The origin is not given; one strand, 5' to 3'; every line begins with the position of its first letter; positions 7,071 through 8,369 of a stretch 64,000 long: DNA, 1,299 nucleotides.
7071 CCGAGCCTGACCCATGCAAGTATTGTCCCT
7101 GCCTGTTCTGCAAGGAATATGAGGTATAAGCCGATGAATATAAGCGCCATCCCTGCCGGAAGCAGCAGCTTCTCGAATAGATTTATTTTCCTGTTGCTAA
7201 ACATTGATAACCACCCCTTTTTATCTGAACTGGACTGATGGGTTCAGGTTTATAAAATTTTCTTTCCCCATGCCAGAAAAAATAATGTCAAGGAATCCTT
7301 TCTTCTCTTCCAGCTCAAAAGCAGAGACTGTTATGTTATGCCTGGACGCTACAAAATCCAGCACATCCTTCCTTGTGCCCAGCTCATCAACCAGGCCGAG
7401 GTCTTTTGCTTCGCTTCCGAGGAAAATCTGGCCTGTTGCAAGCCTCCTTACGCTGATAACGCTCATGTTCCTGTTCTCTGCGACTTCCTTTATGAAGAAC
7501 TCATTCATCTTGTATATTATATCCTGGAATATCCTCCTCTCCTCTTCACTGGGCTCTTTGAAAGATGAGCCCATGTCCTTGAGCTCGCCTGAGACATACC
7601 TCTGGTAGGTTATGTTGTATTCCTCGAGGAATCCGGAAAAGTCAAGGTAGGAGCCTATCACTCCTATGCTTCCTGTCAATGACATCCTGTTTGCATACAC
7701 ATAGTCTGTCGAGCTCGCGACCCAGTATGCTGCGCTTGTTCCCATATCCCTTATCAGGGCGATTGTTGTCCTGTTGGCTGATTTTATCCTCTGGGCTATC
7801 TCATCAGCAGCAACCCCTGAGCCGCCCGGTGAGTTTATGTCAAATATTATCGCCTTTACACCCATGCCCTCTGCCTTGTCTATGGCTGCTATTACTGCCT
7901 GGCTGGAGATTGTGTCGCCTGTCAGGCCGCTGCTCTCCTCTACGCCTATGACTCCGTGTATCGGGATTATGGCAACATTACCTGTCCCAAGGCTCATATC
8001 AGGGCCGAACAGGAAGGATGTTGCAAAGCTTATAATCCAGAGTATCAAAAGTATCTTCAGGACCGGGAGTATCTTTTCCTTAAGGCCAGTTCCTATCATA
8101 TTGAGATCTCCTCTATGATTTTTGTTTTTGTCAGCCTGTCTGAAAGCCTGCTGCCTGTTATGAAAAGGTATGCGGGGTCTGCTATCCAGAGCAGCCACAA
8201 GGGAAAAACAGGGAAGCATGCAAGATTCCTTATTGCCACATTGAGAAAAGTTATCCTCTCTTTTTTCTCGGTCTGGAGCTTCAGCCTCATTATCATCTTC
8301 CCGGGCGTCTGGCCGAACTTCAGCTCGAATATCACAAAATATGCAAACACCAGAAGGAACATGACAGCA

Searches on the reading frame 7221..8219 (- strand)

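Call 20: search_protein_families(library=pfam, proteins=[window:7221-8219:-], max_evalue=0.00001)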
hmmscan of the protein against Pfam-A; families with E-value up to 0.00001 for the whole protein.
window:7221-8219:- (332 aa): 2 families
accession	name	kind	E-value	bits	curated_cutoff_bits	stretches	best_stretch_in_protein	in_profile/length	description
PF01343.23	Peptidase_S49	-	2.2e-36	125.6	24.9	1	146-292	3-149/154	Peptidase family S49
PF25145.1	NfeD1b_N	-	2.6e-11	43.9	40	1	111-188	21-98/189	NfeD1b, N-terminal domain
